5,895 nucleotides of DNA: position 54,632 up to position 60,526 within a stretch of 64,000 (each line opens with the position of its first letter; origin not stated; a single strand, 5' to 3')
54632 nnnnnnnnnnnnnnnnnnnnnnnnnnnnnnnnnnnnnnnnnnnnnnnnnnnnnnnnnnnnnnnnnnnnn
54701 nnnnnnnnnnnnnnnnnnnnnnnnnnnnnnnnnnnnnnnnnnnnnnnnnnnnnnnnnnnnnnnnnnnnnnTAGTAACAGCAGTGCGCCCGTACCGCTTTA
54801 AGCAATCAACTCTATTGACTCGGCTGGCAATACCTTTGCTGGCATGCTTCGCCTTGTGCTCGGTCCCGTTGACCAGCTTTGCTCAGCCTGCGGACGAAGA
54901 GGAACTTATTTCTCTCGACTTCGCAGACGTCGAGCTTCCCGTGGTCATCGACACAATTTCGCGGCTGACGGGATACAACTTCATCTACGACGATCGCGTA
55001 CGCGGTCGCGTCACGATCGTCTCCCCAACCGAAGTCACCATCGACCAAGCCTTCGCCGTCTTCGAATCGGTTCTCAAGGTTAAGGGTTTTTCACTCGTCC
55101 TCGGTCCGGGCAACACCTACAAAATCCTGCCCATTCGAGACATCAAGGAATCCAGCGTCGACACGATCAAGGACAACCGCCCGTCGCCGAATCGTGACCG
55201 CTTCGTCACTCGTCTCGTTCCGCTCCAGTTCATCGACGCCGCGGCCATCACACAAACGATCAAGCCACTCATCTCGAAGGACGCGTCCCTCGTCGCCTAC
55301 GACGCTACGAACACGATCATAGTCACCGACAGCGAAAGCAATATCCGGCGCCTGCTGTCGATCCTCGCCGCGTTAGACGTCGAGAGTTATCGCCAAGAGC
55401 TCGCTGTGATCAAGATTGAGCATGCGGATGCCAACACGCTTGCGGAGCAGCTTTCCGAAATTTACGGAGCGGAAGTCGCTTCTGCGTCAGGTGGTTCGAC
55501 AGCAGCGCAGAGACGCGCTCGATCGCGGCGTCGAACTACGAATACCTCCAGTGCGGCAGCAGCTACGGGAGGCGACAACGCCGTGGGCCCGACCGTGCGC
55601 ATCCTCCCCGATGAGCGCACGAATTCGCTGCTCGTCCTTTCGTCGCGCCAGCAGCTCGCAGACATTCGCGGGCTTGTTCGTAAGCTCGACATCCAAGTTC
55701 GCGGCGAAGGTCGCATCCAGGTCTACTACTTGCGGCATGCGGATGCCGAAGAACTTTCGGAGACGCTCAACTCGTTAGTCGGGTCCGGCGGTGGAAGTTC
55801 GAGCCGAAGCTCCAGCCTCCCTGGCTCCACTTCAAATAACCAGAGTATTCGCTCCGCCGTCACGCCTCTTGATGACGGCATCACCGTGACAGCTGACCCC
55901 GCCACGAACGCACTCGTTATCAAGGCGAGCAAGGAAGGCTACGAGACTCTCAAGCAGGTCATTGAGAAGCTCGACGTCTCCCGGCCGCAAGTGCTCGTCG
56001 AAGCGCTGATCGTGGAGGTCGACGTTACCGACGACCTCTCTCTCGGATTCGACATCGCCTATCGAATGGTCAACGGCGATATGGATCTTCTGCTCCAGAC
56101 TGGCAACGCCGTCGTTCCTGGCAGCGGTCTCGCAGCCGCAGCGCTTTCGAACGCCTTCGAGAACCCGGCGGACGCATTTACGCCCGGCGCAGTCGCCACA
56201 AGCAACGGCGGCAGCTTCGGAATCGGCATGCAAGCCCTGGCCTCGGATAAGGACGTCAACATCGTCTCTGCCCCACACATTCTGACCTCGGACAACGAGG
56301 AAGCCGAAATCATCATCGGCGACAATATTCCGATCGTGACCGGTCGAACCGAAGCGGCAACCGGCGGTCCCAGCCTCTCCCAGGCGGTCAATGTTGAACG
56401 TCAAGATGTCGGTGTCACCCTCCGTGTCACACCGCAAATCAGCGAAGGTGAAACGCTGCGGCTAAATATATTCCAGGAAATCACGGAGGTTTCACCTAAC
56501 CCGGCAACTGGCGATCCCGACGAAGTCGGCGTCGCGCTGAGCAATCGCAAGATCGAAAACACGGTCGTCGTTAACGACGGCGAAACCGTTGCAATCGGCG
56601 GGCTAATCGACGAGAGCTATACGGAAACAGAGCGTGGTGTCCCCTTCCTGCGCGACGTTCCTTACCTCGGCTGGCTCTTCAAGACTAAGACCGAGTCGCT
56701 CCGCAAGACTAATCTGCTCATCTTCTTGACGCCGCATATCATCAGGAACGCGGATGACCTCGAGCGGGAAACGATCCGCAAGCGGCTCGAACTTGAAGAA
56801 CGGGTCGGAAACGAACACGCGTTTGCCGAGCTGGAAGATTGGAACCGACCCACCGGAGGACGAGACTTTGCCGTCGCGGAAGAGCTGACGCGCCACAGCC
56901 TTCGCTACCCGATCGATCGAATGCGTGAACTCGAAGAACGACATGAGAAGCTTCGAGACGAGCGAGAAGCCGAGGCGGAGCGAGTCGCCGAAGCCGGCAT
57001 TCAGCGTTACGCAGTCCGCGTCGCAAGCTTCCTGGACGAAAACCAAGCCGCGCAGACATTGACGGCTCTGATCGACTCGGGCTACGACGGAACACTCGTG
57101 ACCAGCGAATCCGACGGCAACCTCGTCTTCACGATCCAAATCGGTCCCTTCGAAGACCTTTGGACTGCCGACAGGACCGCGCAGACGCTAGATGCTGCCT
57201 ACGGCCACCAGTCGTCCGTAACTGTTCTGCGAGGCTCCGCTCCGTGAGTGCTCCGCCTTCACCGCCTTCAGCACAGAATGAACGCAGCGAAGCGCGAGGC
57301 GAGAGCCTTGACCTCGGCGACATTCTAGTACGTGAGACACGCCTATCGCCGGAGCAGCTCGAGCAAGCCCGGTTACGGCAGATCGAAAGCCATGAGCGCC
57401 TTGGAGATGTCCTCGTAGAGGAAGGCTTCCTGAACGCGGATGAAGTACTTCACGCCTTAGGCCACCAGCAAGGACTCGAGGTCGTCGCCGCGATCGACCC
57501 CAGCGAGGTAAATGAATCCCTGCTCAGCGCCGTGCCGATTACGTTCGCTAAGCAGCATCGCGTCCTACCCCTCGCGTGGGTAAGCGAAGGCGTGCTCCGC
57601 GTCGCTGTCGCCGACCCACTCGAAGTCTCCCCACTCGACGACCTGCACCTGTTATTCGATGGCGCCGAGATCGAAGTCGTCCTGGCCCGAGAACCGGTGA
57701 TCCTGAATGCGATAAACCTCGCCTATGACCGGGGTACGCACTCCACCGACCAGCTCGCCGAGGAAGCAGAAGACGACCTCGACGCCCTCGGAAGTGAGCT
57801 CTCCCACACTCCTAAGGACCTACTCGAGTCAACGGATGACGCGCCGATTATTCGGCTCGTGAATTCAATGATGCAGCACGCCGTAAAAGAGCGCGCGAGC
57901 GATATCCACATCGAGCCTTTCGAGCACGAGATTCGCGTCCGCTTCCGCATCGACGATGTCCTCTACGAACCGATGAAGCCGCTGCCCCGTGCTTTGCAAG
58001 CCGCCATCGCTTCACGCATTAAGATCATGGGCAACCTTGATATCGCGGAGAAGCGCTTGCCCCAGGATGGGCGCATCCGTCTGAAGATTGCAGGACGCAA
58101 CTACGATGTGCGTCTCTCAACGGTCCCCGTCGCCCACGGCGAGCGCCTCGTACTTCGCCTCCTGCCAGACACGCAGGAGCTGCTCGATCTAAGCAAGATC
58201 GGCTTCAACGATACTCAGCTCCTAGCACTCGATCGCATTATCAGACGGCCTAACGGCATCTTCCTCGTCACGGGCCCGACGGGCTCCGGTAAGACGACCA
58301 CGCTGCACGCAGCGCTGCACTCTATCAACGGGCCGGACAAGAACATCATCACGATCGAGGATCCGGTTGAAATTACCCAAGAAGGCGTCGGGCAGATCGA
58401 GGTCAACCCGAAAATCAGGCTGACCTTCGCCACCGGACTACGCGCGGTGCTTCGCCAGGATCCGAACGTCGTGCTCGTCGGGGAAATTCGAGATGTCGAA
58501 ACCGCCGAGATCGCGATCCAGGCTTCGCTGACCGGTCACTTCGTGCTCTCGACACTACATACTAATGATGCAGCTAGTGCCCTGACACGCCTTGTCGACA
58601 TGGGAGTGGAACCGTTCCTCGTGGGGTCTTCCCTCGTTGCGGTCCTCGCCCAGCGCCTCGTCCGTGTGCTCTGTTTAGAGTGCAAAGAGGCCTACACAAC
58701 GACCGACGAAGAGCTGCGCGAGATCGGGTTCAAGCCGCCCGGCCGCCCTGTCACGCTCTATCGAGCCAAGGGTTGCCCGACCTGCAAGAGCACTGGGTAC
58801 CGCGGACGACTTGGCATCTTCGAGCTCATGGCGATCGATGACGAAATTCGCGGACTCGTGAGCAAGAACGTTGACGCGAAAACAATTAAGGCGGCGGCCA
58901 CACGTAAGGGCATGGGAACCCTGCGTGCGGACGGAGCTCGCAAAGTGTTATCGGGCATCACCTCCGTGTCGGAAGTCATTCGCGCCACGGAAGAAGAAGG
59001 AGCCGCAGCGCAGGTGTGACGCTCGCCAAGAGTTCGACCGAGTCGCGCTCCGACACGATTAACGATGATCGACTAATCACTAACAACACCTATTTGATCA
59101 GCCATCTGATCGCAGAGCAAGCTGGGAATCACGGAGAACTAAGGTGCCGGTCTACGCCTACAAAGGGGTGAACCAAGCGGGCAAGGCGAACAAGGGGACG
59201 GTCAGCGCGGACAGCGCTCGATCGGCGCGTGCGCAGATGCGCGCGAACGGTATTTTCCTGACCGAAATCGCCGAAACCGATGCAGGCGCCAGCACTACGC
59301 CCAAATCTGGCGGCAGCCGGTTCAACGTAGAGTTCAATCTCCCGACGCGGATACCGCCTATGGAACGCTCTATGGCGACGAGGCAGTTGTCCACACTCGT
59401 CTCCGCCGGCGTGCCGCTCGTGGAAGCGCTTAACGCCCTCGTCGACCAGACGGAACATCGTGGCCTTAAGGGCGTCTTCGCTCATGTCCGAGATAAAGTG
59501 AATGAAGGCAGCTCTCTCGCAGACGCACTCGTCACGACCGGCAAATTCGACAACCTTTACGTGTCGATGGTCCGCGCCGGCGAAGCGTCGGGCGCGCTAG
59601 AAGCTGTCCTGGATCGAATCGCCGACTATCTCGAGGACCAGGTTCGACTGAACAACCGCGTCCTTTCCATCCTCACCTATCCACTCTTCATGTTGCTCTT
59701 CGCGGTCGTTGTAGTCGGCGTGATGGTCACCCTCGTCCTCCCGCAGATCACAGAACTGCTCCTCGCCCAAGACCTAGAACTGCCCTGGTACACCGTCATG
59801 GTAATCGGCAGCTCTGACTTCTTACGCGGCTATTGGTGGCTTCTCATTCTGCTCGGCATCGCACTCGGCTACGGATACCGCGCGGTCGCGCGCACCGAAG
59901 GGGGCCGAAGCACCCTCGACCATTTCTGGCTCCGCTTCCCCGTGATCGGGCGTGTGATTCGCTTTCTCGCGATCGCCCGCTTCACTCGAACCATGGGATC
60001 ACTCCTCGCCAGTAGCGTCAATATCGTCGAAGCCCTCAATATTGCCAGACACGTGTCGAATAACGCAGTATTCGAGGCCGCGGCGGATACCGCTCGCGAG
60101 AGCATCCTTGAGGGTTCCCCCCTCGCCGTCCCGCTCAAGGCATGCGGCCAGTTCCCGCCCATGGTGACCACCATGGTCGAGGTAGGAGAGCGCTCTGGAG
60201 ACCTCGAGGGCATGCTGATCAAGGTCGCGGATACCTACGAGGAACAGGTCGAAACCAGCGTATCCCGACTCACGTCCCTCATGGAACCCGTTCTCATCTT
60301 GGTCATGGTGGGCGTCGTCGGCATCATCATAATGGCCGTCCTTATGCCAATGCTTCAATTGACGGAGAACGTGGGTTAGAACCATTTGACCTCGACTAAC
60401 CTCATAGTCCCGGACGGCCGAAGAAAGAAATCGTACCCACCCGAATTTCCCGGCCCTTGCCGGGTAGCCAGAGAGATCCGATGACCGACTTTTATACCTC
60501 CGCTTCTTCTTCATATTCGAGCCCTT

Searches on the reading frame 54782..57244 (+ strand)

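Call 74: search_protein_families(library=pfam, proteins=[window:54782-57244:+], max_evalue=0.0001)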
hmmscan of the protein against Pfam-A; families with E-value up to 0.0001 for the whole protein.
window:54782-57244:+ (821 aa): 4 families
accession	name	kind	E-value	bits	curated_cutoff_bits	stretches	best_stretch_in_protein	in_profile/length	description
PF00263.26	Secretin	-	4.8e-50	169.9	27.5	1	485-655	1-169/169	Bacterial type II and III secretion system protein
PF03958.22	Secretin_N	-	4.5e-43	145.8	28.2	3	313-403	2-69/69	Bacterial type II/III secretion system short domain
PF21305.2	type_II_gspD_N0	-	9e-22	77.2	27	1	45-115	1-71/71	GspD-like, N0 domain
PF05036.18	SPOR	-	6.3e-06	26.9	21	1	742-806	4-66/76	SPOR domain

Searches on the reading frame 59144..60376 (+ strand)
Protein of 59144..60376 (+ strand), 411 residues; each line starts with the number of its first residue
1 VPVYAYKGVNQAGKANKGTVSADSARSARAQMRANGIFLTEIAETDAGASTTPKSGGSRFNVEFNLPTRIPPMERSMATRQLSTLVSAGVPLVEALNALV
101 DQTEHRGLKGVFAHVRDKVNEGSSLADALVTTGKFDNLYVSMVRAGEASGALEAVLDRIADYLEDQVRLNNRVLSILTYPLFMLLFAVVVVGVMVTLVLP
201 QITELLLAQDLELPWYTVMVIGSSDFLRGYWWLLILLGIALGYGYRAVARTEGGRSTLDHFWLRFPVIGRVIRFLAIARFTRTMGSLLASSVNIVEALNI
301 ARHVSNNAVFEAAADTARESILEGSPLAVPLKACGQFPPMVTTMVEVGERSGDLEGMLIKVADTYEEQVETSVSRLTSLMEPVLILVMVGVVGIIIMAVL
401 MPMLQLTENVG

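Call 74: search_protein_families(library=pfam, proteins=[window:59144-60376:+], max_evalue=0.0001)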
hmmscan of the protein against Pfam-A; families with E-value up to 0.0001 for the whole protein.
window:59144-60376:+ (411 aa): 1 family
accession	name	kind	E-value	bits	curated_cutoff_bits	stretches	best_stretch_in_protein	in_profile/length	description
PF00482.28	T2SSF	-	1.6e-63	212.7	25.2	2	79-200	2-125/125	Type II secretion system (T2SS), protein F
